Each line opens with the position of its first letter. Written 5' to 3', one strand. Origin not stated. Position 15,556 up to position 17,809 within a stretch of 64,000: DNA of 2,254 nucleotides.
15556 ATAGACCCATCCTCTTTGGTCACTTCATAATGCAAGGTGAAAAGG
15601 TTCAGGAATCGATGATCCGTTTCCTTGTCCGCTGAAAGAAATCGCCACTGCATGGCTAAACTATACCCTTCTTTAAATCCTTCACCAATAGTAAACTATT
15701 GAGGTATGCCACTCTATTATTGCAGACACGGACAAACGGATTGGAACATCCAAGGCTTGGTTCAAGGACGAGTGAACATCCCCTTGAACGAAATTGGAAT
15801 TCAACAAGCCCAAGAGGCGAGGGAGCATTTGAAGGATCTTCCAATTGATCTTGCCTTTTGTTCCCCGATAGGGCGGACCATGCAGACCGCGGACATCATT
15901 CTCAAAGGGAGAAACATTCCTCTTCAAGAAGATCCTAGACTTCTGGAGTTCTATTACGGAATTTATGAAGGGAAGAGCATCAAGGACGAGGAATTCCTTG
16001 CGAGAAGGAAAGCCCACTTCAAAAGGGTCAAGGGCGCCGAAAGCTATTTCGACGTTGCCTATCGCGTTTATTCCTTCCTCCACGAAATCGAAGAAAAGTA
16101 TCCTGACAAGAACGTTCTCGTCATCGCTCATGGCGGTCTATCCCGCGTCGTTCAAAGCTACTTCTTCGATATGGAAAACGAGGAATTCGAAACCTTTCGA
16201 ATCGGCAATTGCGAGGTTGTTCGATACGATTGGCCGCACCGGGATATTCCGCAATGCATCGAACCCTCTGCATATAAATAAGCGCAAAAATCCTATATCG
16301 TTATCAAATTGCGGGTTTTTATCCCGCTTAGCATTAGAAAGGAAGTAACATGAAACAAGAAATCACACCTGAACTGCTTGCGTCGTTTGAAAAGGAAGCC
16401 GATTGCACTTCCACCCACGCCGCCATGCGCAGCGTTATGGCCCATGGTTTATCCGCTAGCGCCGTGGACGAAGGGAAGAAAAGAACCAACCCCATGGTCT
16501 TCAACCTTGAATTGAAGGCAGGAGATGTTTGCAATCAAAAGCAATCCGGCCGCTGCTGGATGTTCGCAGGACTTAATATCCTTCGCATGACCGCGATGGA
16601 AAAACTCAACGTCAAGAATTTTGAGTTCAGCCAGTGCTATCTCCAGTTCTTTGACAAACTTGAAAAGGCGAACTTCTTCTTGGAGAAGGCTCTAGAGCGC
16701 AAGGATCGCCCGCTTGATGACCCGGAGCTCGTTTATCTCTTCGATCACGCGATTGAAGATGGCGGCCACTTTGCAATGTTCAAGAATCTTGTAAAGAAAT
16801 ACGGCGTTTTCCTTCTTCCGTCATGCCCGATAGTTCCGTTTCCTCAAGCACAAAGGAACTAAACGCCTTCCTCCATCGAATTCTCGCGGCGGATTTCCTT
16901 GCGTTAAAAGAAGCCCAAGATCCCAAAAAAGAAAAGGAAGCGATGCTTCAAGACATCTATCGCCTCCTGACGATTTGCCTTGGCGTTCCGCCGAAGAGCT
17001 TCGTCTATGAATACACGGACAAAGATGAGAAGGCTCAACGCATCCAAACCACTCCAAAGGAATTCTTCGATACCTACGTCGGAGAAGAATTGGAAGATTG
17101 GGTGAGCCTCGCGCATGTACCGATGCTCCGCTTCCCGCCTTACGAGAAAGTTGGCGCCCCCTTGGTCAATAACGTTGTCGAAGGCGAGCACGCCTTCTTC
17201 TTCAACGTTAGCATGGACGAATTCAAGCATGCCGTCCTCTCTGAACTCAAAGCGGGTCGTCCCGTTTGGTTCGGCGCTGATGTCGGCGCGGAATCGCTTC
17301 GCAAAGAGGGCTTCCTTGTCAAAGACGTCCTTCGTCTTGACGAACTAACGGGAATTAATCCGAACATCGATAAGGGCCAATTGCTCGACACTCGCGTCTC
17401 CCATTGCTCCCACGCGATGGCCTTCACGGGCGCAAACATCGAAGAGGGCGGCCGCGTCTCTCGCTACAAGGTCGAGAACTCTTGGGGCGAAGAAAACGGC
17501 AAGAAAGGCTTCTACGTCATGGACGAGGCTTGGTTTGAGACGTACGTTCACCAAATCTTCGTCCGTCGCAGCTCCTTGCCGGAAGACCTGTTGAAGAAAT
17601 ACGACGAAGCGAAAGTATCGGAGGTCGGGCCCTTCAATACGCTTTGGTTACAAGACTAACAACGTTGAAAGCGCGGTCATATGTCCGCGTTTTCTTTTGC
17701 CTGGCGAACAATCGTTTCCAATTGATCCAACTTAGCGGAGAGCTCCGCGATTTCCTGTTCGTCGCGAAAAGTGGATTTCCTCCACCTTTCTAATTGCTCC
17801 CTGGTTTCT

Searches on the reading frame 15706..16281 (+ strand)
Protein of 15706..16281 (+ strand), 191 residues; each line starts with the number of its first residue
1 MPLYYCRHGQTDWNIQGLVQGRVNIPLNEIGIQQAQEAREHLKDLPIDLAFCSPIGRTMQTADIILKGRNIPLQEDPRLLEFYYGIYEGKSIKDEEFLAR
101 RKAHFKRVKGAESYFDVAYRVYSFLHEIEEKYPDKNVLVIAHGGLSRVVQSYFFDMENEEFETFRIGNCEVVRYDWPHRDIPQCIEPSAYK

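Call 46: find_encoding_contigs(protein=window:15706-16281:+, flank=3000, max_places=10)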
Protein window:15706-16281:+ (191 aa): 23 contigs read that carry it; 10 places shown.
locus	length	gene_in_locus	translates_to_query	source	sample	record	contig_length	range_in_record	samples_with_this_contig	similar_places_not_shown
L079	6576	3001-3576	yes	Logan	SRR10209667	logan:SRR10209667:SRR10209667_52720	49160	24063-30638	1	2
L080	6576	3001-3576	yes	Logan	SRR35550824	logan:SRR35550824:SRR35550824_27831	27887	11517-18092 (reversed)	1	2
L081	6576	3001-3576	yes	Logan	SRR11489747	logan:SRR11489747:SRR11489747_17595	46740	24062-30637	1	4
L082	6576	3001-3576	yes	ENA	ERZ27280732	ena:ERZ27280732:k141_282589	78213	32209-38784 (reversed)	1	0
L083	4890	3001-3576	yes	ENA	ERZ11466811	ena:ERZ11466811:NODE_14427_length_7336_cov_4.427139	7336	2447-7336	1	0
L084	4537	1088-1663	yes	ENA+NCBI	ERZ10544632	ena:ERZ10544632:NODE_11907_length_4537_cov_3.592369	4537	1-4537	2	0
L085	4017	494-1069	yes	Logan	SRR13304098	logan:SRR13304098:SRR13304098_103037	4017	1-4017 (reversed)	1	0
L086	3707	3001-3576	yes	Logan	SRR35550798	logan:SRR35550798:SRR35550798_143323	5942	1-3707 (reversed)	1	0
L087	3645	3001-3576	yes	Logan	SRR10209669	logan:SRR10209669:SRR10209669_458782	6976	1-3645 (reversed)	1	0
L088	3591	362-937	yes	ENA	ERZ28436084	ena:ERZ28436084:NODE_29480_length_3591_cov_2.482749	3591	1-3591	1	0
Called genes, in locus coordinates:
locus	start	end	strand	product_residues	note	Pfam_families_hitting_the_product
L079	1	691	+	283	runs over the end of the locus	PF01430:HSP33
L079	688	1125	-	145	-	PF03652:RuvX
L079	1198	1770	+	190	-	-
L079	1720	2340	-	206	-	-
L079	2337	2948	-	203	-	PF00293:NUDIX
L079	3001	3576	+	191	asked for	PF00300:His_Phos_1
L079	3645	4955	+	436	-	PF03051:Peptidase_C1_2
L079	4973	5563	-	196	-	-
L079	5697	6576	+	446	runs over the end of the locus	-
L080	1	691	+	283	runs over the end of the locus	PF01430:HSP33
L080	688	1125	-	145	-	PF03652:RuvX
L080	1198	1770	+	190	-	-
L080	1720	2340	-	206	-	-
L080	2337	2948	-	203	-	PF00293:NUDIX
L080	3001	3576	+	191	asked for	PF00300:His_Phos_1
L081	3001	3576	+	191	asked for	PF00300:His_Phos_1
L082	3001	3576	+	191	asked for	PF00300:His_Phos_1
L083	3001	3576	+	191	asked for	PF00300:His_Phos_1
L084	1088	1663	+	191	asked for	PF00300:His_Phos_1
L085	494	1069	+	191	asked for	PF00300:His_Phos_1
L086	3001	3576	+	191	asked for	PF00300:His_Phos_1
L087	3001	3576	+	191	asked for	PF00300:His_Phos_1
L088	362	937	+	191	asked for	PF00300:His_Phos_1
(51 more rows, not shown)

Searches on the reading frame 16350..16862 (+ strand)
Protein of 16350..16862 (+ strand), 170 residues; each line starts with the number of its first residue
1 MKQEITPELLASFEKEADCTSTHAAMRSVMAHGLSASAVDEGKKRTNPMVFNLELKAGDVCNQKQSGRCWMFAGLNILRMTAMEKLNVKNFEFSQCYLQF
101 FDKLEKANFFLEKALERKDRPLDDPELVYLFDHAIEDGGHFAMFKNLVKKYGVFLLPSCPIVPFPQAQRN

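Call 26: search_protein_families(library=pfam, proteins=[window:16350-16862:+], max_evalue=0.01)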
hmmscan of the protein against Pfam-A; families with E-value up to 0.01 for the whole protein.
window:16350-16862:+ (170 aa): 1 family
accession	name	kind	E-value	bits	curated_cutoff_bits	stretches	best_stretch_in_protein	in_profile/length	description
PF03051.21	Peptidase_C1_2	-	1.7e-46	159.4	22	1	4-154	1-152/438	Peptidase C1-like family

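Call 32: list_cluster_members(proteins=[L066:3172-5829:+, L068:3172-5829:+, L066:1339-3003:-, window:16350-16862:+])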
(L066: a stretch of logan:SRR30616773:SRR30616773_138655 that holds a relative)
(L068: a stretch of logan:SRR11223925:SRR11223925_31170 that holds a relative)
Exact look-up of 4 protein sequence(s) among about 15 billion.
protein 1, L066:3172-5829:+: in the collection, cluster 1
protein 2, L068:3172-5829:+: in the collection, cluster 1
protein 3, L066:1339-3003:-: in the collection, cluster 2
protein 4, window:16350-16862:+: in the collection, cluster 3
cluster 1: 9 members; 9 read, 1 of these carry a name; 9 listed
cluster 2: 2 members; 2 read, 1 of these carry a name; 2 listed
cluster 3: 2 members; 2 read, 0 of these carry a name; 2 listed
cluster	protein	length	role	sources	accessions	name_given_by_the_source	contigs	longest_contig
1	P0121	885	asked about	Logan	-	-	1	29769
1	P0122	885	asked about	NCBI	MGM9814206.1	MAG: GDSL-type esterase/lipase family protein [Candidatus Enteromonas sp.]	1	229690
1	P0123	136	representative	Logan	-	-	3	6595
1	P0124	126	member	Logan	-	-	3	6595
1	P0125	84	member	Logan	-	-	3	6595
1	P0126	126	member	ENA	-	-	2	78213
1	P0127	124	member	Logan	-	-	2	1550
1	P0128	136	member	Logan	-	-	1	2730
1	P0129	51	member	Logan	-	-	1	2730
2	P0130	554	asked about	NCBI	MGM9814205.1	MAG: helix-turn-helix domain-containing protein [Candidatus Enteromonas sp.]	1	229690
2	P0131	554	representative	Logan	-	-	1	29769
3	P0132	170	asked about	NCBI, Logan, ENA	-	-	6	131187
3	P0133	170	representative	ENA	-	-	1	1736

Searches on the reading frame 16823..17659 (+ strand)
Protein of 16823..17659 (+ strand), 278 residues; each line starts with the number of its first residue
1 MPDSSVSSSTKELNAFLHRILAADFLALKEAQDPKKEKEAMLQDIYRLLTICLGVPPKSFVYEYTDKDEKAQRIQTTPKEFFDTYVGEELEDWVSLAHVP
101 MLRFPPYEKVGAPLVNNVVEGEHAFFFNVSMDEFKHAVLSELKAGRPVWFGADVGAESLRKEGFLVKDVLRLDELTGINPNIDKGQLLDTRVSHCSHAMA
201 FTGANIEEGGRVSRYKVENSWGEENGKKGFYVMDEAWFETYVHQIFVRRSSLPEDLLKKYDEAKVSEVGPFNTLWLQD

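Call 26: search_protein_families(library=pfam, proteins=[window:16823-17659:+], max_evalue=0.01)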
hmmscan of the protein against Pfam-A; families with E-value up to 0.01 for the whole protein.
window:16823-17659:+ (278 aa): 1 family
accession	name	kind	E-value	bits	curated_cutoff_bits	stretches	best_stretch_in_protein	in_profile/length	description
PF03051.21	Peptidase_C1_2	-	4.1e-73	247.1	22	1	1-264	157-428/438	Peptidase C1-like family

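Call 28: find_encoding_contigs(protein=window:16823-17659:+, flank=3000, max_places=6)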
Protein window:16823-17659:+ (278 aa): 7 contigs read that carry it; 3 places shown.
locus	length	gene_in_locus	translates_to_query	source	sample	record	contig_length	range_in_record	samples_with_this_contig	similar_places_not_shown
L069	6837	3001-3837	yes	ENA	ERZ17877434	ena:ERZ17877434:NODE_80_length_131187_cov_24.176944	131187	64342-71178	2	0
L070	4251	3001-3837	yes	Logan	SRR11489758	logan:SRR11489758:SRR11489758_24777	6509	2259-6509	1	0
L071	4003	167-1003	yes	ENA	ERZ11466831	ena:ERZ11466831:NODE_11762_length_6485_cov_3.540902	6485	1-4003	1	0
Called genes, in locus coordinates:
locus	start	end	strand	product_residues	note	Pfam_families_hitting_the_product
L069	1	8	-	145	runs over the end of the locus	PF03652:RuvX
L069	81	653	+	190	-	-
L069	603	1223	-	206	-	-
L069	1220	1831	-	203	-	PF00293:NUDIX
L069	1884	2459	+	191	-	PF00300:His_Phos_1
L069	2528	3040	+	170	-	PF03051:Peptidase_C1_2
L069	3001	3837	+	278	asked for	PF03051:Peptidase_C1_2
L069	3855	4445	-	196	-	-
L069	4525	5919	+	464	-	-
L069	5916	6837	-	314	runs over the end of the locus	PF03852:Vsr, PF04480:DUF559 (weak), PF00293:NUDIX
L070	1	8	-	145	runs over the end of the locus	PF03652:RuvX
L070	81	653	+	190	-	-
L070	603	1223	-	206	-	-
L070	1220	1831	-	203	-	PF00293:NUDIX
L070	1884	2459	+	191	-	PF00300:His_Phos_1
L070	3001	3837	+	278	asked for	PF03051:Peptidase_C1_2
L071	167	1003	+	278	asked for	PF03051:Peptidase_C1_2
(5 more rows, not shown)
